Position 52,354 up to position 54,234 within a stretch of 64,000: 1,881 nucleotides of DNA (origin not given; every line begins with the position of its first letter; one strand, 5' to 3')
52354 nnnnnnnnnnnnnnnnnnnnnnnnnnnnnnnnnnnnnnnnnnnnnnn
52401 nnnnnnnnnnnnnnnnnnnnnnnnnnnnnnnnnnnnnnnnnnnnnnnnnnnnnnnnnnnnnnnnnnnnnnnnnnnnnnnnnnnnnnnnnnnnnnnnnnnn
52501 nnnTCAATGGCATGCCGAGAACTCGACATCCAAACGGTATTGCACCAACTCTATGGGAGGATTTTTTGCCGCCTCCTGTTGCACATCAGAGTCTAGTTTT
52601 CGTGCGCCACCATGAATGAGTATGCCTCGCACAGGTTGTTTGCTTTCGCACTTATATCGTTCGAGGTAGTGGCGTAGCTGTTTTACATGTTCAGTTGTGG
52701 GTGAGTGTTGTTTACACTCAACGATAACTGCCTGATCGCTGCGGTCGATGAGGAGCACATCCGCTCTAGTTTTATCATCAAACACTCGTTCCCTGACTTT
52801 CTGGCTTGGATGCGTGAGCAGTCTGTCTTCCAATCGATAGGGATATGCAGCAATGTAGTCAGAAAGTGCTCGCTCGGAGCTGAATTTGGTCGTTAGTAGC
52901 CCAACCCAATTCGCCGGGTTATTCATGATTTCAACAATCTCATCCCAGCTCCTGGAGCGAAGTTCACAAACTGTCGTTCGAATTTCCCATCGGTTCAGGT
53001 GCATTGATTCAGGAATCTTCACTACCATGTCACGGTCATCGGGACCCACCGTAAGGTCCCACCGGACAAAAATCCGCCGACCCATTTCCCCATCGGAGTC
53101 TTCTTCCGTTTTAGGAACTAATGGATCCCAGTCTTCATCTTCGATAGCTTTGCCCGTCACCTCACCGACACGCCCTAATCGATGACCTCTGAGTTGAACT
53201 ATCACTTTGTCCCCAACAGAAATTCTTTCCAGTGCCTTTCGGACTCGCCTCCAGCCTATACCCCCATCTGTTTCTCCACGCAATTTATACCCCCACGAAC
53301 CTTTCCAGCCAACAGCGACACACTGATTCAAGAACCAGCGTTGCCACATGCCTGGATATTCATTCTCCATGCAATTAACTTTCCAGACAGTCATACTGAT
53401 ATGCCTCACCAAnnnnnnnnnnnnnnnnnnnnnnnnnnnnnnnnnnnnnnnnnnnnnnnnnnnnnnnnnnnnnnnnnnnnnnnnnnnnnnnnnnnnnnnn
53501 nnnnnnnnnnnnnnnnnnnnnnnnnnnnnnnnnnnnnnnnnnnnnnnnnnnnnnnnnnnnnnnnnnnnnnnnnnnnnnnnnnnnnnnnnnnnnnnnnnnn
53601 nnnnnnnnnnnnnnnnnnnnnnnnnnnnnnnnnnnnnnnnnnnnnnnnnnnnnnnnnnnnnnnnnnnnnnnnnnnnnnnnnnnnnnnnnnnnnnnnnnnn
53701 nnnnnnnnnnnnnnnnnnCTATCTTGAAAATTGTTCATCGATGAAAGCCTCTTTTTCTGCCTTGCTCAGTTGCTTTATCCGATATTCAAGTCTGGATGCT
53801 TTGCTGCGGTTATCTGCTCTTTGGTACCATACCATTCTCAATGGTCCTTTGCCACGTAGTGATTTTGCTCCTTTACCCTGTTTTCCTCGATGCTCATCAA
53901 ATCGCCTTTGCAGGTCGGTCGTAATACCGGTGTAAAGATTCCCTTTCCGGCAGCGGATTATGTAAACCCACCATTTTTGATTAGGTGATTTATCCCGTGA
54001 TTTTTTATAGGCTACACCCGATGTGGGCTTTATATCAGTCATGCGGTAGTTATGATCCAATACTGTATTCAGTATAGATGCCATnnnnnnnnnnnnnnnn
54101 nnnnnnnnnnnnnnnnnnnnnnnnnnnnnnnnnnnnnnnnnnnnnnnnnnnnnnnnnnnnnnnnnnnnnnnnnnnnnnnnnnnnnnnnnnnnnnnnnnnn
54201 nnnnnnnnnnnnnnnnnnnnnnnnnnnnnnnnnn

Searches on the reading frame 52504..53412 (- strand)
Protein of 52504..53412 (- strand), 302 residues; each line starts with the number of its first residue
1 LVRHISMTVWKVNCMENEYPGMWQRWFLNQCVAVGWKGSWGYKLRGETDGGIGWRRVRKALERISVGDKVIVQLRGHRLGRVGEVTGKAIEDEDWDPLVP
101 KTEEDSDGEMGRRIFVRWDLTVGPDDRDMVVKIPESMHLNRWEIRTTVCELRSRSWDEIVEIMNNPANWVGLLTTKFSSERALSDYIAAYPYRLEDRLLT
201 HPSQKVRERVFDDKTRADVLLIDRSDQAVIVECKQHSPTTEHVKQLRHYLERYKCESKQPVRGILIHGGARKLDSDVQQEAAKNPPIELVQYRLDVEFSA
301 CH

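Call 9: search_protein_families(library=pfam, proteins=[window:52504-53412:-], max_evalue=0.01)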
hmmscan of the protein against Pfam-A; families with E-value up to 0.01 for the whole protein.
window:52504-53412:- (302 aa): 1 family
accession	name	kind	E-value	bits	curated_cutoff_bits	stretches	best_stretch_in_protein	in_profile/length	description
PF01939.22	NucS_C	-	1.5e-06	28.7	24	1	217-267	34-85/124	Endonuclease NucS C-terminal domain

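Call 10: search_protein_families(library=ncbifam, proteins=[window:52504-53412:-], max_evalue=0.01)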
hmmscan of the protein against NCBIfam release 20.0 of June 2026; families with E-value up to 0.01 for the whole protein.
window:52504-53412:- (302 aa): 2 families
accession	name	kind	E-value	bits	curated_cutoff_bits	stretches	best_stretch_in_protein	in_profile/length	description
NF003270.0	PRK04247.1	equivalog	3.6e-09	36.1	216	1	177-267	127-213/250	endonuclease NucS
NF002876.0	PRK03298.1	equivalog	0.0073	15.7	252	0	215-266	135-186/224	endonuclease NucS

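Call 37: search_protein_families(library=padloc, proteins=[window:52504-53412:-], max_evalue=0.01)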
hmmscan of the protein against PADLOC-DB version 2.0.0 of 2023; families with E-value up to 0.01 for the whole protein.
window:52504-53412:- (302 aa): 1 family
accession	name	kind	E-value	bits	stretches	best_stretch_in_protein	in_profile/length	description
PDLC04916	PDC-S11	-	1.7e-06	25.4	1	172-249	17-90/358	-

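Call 46: find_homologous_proteins(query=window:52504-53412:-, max_evalue=0.001)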
Query window:52504-53412:- (302 aa): 996 proteins with E <= 0.001 among 1965 candidates; the best 120 are listed.
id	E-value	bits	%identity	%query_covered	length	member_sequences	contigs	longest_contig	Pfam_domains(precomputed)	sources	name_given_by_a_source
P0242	1.3e-202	690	100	98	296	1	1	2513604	PF01939.22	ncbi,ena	-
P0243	1.4e-162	558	80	98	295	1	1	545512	PF01939.22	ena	-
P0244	1.8e-150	518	74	98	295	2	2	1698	PF01939.22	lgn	-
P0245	1.1e-141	489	67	98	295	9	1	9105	-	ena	-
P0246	3.7e-137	475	67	98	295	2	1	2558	PF01939.22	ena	-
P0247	1.7e-135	469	68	95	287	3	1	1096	PF01939.22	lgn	-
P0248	4.9e-135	468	66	98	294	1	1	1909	PF01939.22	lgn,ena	-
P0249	1.5e-127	443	64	98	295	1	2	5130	PF01939.22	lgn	-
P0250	2.6e-126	439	63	96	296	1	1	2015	PF01939.22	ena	-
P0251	6.6e-124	431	60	98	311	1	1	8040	-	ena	-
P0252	4.7e-123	428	63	98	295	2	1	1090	PF01939.22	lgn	-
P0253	4.3e-121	422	62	98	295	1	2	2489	PF01939.22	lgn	-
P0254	5.5e-121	421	61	98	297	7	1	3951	PF01939.22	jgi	-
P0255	7.7e-121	421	59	98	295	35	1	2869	-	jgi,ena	-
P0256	1.2e-120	420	61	98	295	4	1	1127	-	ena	-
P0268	7.6e-119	414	62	96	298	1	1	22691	PF28530.1,PF01939.22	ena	-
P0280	2.7e-117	409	59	98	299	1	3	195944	PF01939.22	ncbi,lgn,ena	-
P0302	1.1e-115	404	57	98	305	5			PF28530.1,PF01939.22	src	-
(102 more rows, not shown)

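Call 47: find_encoding_contigs(protein=P0243, flank=6000, max_places=2)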
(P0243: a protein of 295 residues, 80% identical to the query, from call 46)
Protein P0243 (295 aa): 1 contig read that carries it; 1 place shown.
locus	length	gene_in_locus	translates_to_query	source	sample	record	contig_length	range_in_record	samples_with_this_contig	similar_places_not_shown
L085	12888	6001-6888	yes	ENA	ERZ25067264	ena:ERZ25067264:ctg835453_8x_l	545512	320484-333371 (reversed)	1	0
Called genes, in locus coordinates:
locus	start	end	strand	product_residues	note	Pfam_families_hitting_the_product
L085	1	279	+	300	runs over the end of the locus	-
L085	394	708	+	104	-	-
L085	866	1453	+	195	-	-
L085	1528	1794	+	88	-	-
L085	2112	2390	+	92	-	PF20432:Xre-like-HTH (faint), PF01381:HTH_3, PF12844:HTH_19 (weak), PF13560:HTH_31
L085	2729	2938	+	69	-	-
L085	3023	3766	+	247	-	-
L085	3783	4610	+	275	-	-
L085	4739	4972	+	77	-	PF09720:Unstab_antitox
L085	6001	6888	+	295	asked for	PF01939:NucS_C (weak)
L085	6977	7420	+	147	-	-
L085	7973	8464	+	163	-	-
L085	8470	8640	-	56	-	-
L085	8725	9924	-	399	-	PF03050:DDE_Tnp_IS66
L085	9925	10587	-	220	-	-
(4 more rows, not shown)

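Call 48: find_encoding_contigs(protein=P0280, flank=6000, max_places=3)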
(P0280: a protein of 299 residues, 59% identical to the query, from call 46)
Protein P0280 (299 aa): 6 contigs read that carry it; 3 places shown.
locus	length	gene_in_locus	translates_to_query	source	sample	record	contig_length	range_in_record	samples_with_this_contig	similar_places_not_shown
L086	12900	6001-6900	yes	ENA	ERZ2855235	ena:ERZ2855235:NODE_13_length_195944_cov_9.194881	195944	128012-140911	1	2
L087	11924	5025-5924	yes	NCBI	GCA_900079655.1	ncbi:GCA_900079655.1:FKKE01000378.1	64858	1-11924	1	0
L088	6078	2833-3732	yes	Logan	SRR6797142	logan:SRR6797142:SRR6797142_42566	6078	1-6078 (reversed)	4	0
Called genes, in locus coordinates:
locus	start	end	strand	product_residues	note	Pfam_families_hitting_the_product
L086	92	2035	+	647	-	PF13667:ThiC-associated, PF01964:ThiC_Rad_SAM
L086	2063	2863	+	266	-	PF01946:Thi4, PF00890:FAD_binding_2 (weak), PF01494:FAD_binding_3 (faint), PF03486:HI0933_like (weak), PF07992:Pyr_redox_2 (weak), PF12831:FAD_oxidored, PF13450:NAD_binding_8 (weak), PF01266:DAO (weak)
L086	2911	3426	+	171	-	PF14559:TPR_19 (weak), PF00515:TPR_1 (weak), PF07719:TPR_2 (weak), PF13181:TPR_8 (weak), PF13424:TPR_12, PF00515:TPR_1, PF07719:TPR_2, PF13176:TPR_7 (weak), +13 more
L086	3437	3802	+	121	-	-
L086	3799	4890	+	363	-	PF01571:GCV_T, PF08669:GCV_T_C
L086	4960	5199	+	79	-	PF13711:DUF4160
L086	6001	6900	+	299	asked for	PF01939:NucS_C (weak)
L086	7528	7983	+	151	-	-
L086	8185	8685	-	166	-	-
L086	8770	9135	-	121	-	-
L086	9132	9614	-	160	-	-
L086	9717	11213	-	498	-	PF16655:PhoD_N, PF25077:DUF7800 (weak), PF09423:PhoD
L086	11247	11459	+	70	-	-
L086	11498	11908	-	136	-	PF13474:SnoaL_3, PF14534:DUF4440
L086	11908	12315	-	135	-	-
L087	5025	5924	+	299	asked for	PF01939:NucS_C (weak)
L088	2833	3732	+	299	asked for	PF01939:NucS_C (weak)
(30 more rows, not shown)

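Call 49: search_protein_families(library=pfam, proteins=[P0268, P0302, P0242], max_evalue=1)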
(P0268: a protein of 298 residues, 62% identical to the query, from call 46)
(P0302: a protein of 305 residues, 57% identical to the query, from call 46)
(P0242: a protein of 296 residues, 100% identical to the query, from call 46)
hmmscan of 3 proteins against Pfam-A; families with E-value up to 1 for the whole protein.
P0268 (298 aa): 5 families
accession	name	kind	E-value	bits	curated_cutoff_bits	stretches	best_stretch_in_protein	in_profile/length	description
PF01939.22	NucS_C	-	4.6e-09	36.8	24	1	174-271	2-95/124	Endonuclease NucS C-terminal domain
PF01930.23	Cas_Cas4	-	0.0014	19.2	22.7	1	201-281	47-125/160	Domain of unknown function DUF83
PF13588.12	HSDR_N_2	-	0.025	15.1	25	1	205-248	33-79/110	Type I restriction enzyme R protein N terminus (HSDR_N)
PF14281.12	PDDEXK_4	-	0.081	13.3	22.3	1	202-256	69-124/183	PD-(D/E)XK nuclease superfamily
PF00218.27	IGPS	-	0.29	10.7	27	1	209-249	36-76/254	Indole-3-glycerol phosphate synthase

P0302 (305 aa): 3 families
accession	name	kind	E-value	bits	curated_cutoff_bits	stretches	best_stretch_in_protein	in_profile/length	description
PF01939.22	NucS_C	-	1.4e-08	35.2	24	1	216-270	30-85/124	Endonuclease NucS C-terminal domain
PF01930.23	Cas_Cas4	-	0.00022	21.8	22.7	1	211-290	47-124/160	Domain of unknown function DUF83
PF13588.12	HSDR_N_2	-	0.086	13.4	25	1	213-257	32-79/110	Type I restriction enzyme R protein N terminus (HSDR_N)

P0242 (296 aa): 5 families
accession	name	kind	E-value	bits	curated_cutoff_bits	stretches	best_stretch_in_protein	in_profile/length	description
PF01939.22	NucS_C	-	1.4e-06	28.7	24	1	211-261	34-85/124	Endonuclease NucS C-terminal domain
PF13366.12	PDDEXK_3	-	0.032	15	22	1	201-250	53-99/117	PD-(D/E)XK nuclease superfamily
PF04313.20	HSDR_N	-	0.13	12.5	25.1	1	206-244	123-162/198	Type I restriction enzyme R protein N terminus (HSDR_N)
PF20472.4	PDDEXK_11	-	0.21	11.8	23.7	1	199-229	39-70/145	PD-(D/E)XK nuclease superfamily domain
PF00218.27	IGPS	-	0.3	10.7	27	1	205-239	32-66/254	Indole-3-glycerol phosphate synthase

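Call 57: predict_structure(alignment_id=A5)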
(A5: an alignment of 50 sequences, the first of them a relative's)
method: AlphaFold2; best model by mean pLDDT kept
length: 296 residues; sequences in the alignment: 50
mean_pLDDT: 87.6   pTM: 0.77
mean pLDDT of the five models: 87.6, 85.3, 84.6, 84.2, 82.3
residues with pLDDT >= 90: 154; 70-90: 127; 50-70: 14; < 50: 1
segments of 3 or more residues with pLDDT < 50: none
pLDDT, mean of each block of 10 residues (from residue 1): 93 86 92 89 88 96 94 94 95 83 94 91 87 90 94 94 74 64 77 80 83 85 89 94 92 89 88 95 81 72
secondary structure, 60 per line:
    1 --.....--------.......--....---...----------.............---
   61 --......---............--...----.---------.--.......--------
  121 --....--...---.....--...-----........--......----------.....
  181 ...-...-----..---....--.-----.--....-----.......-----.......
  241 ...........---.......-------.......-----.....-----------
elements in order: E3-7 H16-22 E25-28 H45-57 E63-68 E72-83 E106-112 E123-126 H135-139 E142-144 H150-157 E163-165 H176-183 H198-201 E213-216 E222-228 H234-251 E255-261 H269-275 E281-285

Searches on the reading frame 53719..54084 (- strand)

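Call 9: search_protein_families(library=pfam, proteins=[window:53719-54084:-], max_evalue=0.01)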
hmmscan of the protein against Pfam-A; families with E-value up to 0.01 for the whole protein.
window:53719-54084:- (121 aa): 1 family
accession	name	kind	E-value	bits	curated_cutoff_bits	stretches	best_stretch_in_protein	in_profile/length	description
PF01541.30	GIY-YIG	-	2.8e-20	72.8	22.6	1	37-111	1-76/78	GIY-YIG catalytic domain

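Call 10: search_protein_families(library=ncbifam, proteins=[window:53719-54084:-], max_evalue=0.01)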
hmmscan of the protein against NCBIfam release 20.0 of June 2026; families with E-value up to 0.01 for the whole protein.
window:53719-54084:- (121 aa): 1 family
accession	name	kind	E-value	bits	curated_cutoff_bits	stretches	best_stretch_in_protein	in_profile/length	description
TIGR01453.1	grpIintron_endo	subfamily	0.0013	18.8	56.05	1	40-75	4-40/215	group I intron endonuclease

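Call 37: search_protein_families(library=padloc, proteins=[window:53719-54084:-], max_evalue=0.01)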
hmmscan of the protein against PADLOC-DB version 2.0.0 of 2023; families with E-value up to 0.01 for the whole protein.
window:53719-54084:- (121 aa): 0 families
